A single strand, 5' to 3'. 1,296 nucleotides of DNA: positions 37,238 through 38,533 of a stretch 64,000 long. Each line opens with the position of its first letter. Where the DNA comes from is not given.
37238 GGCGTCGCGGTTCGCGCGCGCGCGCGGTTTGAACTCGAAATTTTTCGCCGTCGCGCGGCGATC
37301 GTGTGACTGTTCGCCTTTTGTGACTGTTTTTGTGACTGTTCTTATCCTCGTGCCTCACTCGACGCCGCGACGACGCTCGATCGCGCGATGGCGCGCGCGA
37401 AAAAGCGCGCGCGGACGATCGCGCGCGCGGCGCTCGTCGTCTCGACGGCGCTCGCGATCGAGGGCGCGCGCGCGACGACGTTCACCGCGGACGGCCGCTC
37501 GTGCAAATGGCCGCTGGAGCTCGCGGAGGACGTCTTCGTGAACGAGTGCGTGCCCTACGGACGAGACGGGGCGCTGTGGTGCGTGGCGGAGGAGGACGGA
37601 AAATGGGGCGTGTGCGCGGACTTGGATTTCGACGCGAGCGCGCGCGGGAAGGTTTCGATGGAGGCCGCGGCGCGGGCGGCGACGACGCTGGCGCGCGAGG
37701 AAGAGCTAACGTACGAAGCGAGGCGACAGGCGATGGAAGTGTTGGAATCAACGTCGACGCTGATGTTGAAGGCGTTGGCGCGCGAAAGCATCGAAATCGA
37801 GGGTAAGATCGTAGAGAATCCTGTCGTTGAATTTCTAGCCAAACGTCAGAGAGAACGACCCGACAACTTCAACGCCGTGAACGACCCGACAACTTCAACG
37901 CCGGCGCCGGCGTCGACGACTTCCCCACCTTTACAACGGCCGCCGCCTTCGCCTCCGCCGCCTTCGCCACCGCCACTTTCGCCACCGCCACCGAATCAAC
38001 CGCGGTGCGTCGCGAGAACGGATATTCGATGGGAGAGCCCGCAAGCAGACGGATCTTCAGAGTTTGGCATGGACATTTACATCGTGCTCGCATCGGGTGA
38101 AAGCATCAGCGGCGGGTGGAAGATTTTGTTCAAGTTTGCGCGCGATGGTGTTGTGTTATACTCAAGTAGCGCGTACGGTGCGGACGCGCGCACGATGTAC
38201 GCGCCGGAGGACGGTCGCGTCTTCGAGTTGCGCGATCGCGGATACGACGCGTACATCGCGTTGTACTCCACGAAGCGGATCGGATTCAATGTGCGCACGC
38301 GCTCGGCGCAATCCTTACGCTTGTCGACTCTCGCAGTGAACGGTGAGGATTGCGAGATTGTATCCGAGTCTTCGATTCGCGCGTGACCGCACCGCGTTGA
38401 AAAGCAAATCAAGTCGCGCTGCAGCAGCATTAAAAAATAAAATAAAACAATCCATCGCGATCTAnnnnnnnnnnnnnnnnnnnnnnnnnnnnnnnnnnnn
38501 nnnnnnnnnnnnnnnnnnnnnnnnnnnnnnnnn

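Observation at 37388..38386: Secreted protein combining an FN2-like cysteine module, an extensin-like SPPPP linker and a bacterial-type CBM2-like domain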

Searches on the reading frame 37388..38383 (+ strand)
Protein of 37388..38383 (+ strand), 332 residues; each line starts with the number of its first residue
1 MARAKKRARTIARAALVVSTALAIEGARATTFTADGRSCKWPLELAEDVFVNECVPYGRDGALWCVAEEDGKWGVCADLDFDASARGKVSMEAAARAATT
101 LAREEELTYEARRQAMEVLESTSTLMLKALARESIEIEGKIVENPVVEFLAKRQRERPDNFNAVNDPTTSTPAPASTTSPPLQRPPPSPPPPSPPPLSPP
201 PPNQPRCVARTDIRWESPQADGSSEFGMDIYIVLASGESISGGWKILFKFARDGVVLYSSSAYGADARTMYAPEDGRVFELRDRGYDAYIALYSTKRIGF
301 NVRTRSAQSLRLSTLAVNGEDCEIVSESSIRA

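Call 3: search_protein_families(library=pfam, proteins=[window:37388-38383:+], max_evalue=10)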
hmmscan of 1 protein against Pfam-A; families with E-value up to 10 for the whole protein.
window:37388-38383:+ (332 aa): 1 family
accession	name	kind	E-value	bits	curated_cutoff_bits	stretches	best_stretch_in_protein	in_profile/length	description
PF05308.16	Mito_fiss_reg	-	3.9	8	26.3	1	158-211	149-201/244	Mitochondrial fission regulator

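Call 4: search_protein_families(library=ncbifam, proteins=[window:37388-38383:+], max_evalue=10)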
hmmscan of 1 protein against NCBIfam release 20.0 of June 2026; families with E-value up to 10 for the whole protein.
window:37388-38383:+ (332 aa): 2 families
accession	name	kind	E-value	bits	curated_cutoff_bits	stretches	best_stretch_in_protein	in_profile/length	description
NF041257.1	GntH_guanitoxin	equivalog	0.13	11.1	333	1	30-101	190-263/374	guanitoxin biosynthesis MBL fold metallo-hydrolase GntH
NF040983.1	BimA_second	exception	4.7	6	600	1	164-205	92-133/381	trimeric autotransporter actin-nucleating factor BimA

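Call 5: search_solved_structures(query=window:37388-38383:+, max_evalue=10, show_alignments=3)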
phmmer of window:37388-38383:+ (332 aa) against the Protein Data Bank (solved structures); distinct sequences matched with E-value up to 10: 16.
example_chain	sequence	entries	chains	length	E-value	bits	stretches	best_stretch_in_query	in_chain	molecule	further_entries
1eak_A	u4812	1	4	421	6.6e-07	31.6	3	31-77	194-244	72 KDA TYPE IV COLLAGENASE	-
1ck7_A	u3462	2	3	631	3e-06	29.5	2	31-77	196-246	PROTEIN (GELATINASE A) | 72 KDA TYPE IV COLLAGENASE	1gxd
2l3j_A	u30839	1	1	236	0.00021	23.4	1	158-221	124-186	Double-stranded RNA-specific editase 1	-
1ks0_A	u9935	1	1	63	0.0011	21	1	33-77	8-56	Matrix Metalloproteinase 2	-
9og0_C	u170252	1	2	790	0.0076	18.3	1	31-102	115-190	Protein sel-1 homolog 1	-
8kes_D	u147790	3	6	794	0.011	17.8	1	29-122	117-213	Protein sel-1 homolog 1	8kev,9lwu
1j7m_A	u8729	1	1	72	0.093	14.7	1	34-80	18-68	MATRIX METALLOPROTEINASE 2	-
1cxw_A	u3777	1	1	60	0.13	14.2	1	33-77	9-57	HUMAN MATRIX METALLOPROTEINASE 2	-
1l6j_A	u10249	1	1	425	0.2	13.6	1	35-81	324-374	Matrix metalloproteinase-9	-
5ub8_A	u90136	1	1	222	0.54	12.2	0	220-280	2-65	Likely rab family GTP-binding protein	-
1e88_A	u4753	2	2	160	1.2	11.1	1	33-93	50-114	FIBRONECTIN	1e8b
6xyw_Bn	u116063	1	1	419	1.5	10.7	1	149-199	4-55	At1g15810/F7H2_23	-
3mql_A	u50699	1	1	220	2.5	10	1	33-93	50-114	Fibronectin 1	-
5hqn_A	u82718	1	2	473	2.9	9.8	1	187-229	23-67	Sphingomyelin phosphodiesterase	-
5fi9_A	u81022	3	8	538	3.6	9.5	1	187-229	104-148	Sphingomyelin phosphodiesterase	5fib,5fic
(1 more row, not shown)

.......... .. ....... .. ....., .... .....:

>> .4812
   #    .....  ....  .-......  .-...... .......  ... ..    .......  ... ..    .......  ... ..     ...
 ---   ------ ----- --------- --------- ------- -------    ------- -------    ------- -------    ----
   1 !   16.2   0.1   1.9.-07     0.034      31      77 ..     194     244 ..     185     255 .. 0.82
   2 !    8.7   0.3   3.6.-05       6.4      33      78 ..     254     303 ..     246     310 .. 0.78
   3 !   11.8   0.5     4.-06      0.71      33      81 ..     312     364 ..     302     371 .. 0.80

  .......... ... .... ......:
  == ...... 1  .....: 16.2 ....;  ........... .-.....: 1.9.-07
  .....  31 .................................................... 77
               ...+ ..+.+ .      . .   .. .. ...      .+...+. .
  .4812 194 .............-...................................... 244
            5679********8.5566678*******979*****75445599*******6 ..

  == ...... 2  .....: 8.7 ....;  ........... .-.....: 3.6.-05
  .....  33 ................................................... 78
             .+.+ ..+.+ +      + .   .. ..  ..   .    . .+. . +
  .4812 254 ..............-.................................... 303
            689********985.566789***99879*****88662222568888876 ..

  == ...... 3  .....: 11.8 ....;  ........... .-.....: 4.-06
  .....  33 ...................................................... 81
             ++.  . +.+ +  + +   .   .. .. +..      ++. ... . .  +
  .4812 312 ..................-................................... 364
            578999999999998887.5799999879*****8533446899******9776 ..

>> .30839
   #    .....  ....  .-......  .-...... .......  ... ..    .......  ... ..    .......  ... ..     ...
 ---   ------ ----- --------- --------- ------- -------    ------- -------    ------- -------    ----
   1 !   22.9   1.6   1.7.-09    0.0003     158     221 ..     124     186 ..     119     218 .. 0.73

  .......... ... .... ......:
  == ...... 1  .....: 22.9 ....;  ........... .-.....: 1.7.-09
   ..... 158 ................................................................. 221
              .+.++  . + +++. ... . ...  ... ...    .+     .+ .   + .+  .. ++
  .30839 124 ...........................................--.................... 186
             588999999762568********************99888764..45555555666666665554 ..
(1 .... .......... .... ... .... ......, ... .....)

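Call 7: find_homologous_proteins(query=window:37388-38383:+, max_evalue=0.01)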
Query window:37388-38383:+ (332 aa): 32 proteins with E <= 0.01 among 6038 candidates.
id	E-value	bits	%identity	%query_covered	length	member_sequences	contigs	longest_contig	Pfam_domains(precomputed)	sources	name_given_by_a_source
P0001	8.3e-216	733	100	100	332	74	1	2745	-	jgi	jgi:hypothetical protein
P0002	2.8e-184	629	86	95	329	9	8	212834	-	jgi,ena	-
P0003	4.7e-150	517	100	71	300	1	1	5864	-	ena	-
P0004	1.0e-104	368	52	91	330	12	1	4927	-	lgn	-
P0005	7.5e-90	319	51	90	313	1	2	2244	-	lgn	-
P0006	4.6e-82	293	50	91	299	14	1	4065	-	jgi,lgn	jgi:hypothetical protein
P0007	1.5e-81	292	51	89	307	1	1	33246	-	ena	-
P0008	3.6e-81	290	49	91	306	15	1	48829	-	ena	-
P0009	3.9e-81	290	87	45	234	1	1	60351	-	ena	-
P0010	6.5e-81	290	52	83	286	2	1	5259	-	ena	-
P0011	9.4e-80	286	50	89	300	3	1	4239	-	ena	-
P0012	2.7e-79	284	44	98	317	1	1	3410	-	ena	-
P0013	1.3e-78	282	44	98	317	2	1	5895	-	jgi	jgi:hypothetical protein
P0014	2.4e-78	281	51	89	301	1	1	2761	-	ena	-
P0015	2.0e-77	278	44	98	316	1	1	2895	-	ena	-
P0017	3.4e-76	274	45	97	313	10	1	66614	-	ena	-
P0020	6.4e-76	273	50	89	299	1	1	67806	-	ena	-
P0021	1.2e-75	272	48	92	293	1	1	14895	-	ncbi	-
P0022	1.6e-75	272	45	98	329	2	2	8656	-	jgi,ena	-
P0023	5.0e-75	270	49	89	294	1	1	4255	-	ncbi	-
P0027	7.4e-68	247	65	41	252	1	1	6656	-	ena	-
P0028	2.2e-65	239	67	38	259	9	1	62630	-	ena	-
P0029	1.2e-64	236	67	38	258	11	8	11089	-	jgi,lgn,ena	-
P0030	2.5e-64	235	53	54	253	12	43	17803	-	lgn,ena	-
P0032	8.9e-51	191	57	36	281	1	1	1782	-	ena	-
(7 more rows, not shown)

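Call 18: find_encoding_contigs(protein=P0002, flank=6000, max_places=3)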
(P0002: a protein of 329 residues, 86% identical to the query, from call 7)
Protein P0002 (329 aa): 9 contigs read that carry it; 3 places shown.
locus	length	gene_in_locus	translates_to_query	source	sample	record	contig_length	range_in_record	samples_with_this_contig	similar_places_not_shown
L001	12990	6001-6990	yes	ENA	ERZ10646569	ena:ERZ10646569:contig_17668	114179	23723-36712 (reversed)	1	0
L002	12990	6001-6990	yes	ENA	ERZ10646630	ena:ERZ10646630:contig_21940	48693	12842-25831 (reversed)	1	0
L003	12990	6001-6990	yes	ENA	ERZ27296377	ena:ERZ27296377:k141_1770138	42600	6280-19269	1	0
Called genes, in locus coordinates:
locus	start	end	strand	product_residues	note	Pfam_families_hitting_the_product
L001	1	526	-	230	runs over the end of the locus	PF00588:SpoU_methylase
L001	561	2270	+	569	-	PF15924:ALG11_N, PF00534:Glycos_transf_1, PF13692:Glyco_trans_1_4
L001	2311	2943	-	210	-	-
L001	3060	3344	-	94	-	-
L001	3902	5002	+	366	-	-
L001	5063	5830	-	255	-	PF14768:RPA_interact_C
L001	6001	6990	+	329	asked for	-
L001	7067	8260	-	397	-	PF00850:Hist_deacetyl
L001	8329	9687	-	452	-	-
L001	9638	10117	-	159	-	-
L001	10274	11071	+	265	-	-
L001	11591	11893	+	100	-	PF08534:Redoxin (weak)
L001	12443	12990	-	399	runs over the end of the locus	PF01786:AOX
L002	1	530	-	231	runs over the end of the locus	PF00588:SpoU_methylase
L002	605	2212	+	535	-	PF15924:ALG11_N, PF00534:Glycos_transf_1, PF13692:Glyco_trans_1_4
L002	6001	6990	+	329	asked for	-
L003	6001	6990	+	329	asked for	-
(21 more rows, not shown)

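Call 19: list_cluster_members(proteins=[P0001, P0021, P0023, P0006, P0013, P0029, P0004])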
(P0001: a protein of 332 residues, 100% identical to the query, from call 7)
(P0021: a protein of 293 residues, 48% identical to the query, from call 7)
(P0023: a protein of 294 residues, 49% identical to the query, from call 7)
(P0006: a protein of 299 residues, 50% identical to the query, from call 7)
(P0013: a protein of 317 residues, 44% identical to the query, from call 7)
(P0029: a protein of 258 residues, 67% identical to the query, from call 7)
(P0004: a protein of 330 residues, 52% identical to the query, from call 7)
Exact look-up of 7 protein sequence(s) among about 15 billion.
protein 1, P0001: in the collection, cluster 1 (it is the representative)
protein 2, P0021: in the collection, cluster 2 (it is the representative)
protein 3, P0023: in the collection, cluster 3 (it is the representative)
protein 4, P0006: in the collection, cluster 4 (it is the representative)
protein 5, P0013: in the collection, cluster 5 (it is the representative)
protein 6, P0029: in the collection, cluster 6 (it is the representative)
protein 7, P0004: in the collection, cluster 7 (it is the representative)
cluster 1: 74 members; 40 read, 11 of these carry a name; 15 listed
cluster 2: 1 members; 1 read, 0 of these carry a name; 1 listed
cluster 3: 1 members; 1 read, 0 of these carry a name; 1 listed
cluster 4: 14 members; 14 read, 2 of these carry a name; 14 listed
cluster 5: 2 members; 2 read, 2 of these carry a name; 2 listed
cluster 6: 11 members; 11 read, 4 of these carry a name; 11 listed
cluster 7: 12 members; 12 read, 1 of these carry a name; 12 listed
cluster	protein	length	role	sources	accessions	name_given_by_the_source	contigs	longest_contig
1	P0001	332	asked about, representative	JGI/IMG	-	hypothetical protein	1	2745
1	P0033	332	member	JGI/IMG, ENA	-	hypothetical protein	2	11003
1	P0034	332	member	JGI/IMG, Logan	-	hypothetical protein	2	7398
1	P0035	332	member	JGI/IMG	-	hypothetical protein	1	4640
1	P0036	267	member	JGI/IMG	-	hypothetical protein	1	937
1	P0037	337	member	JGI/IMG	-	hypothetical protein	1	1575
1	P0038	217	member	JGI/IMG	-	hypothetical protein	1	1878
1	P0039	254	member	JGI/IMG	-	hypothetical protein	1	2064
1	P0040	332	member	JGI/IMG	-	hypothetical protein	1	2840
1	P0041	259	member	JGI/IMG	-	hypothetical protein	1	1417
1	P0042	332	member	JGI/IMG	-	hypothetical protein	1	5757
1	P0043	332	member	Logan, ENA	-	-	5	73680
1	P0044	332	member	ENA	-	-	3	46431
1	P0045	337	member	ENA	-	-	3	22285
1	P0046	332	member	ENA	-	-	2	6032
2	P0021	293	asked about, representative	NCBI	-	-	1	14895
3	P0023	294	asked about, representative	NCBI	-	-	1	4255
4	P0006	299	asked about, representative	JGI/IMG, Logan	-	hypothetical protein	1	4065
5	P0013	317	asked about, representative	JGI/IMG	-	hypothetical protein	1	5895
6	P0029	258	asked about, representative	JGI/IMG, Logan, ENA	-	-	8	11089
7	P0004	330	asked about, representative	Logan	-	-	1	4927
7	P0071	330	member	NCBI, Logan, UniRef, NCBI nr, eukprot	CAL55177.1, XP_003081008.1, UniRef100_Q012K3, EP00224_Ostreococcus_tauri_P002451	Fibronectin, type II, collagen-binding [Ostreococcus tauri] | Fibronectin, type II, collagen-binding n=1 Tax=Ostreococcus tauri TaxID=70448 ... | XP_003081008.1 Fibronectin, type II, collagen-binding [Ostreococcus tauri]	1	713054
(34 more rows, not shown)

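Call 23: search_protein_families(library=pfam, proteins=[P0071], max_evalue=0.01)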
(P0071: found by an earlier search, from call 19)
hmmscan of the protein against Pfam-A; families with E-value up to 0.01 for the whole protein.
P0071 (330 aa): 1 family
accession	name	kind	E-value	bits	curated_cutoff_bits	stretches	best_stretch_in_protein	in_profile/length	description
PF00040.24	fn2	-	0.0087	16.5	22.2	0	41-77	1-42/42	Fibronectin type II domain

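Call 41: find_encoding_contigs(protein=P0017, flank=5000, max_places=1)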
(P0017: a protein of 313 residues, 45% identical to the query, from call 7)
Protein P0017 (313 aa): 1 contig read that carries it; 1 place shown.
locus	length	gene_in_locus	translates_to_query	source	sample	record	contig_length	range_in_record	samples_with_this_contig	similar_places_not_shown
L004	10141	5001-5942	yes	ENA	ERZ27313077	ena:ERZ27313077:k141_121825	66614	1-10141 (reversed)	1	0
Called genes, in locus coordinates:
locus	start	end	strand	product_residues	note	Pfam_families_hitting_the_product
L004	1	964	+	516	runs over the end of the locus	PF15924:ALG11_N, PF00534:Glycos_transf_1, PF13692:Glyco_trans_1_4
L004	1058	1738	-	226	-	-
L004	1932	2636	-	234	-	-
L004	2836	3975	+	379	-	-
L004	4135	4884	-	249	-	PF14768:RPA_interact_C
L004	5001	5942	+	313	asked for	-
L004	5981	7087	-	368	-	PF00850:Hist_deacetyl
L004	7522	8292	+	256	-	-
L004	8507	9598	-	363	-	PF01734:Patatin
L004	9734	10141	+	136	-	?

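Call 42: find_encoding_contigs(protein=P0028, flank=5000, max_places=1)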
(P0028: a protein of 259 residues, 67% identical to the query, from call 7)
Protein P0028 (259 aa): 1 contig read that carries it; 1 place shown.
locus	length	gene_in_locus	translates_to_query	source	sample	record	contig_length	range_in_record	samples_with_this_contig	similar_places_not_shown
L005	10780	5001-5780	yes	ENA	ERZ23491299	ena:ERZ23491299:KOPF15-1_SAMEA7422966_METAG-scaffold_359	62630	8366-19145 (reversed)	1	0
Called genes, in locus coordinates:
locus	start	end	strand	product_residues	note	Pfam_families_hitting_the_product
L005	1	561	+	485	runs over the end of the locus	PF15924:ALG11_N, PF00534:Glycos_transf_1, PF13692:Glyco_trans_1_4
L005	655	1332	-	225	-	-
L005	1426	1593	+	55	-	-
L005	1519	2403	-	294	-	PF00226:DnaJ (weak)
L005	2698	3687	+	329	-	-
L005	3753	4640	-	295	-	PF14768:RPA_interact_C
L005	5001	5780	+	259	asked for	-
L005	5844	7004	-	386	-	PF00850:Hist_deacetyl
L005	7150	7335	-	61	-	-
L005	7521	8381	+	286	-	-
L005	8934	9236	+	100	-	PF08534:Redoxin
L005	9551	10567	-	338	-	-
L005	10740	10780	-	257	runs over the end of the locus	PF10075:CSN8_PSD8_EIF3K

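Call 43: find_encoding_contigs(protein=P0020, flank=5000, max_places=1)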
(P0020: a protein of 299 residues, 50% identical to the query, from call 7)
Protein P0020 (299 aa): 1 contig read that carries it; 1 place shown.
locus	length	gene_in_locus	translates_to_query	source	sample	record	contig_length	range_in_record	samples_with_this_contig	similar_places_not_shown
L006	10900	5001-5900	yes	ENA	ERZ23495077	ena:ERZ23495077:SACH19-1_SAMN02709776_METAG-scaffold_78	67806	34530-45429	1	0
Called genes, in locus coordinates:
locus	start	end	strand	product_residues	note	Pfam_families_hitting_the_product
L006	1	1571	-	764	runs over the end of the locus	PF12796:Ank_2, PF00023:Ank (weak), PF13637:Ank_4, PF12796:Ank_2, PF13637:Ank_4 (weak), PF12796:Ank_2, PF12796:Ank_2, PF12796:Ank_2, +8 more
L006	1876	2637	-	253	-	-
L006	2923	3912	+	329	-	-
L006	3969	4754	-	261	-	PF14768:RPA_interact_C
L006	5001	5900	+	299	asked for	-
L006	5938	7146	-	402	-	PF00850:Hist_deacetyl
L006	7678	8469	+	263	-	-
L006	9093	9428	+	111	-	PF08534:Redoxin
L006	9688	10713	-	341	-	-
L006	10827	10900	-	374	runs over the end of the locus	PF20179:MSS51_C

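Call 67: list_cluster_members(proteins=[P0002, P0005, P0007, P0008, P0012, P0022, P0027, P0030, P0032, P0010])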
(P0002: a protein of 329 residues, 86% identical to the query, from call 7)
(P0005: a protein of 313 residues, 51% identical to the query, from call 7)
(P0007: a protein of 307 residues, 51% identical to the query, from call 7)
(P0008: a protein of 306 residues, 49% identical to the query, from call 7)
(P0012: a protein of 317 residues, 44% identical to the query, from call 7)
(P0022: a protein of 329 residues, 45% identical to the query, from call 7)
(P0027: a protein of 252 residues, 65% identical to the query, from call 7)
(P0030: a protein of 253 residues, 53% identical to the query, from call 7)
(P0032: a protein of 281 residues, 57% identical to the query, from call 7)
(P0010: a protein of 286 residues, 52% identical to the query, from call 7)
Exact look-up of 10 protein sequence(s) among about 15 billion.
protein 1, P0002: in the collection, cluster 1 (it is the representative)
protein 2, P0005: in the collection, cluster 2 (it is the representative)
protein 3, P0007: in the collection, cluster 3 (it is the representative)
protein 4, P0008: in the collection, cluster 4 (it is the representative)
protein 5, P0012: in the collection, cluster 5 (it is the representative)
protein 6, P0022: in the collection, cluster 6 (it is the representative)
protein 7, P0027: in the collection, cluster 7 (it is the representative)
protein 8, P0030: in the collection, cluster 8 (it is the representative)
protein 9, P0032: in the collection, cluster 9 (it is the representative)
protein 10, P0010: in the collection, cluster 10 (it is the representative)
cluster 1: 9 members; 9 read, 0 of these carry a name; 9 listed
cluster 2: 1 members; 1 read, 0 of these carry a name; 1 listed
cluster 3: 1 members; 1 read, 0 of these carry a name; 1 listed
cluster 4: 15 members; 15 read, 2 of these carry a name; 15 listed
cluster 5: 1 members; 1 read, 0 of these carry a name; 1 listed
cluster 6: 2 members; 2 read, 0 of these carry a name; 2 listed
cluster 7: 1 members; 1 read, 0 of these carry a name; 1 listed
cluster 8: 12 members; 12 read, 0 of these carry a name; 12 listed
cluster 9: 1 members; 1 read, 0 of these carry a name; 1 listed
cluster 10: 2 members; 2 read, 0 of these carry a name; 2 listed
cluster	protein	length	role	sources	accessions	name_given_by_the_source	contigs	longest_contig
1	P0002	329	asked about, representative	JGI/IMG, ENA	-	-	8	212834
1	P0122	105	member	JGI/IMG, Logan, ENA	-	-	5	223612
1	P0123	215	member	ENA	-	-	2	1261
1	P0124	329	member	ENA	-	-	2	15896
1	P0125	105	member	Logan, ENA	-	-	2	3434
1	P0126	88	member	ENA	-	-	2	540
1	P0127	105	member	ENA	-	-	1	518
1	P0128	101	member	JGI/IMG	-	-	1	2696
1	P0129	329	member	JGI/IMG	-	-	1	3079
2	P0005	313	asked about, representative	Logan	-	-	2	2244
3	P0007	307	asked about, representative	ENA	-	-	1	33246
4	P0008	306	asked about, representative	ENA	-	-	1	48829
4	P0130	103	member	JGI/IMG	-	hypothetical protein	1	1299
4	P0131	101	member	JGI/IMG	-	hypothetical protein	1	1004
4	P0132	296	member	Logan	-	-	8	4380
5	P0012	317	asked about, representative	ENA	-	-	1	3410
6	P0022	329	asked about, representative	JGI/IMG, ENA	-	-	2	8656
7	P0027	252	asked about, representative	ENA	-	-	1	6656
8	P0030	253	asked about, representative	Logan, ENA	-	-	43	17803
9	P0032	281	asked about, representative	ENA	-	-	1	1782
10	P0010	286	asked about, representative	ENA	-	-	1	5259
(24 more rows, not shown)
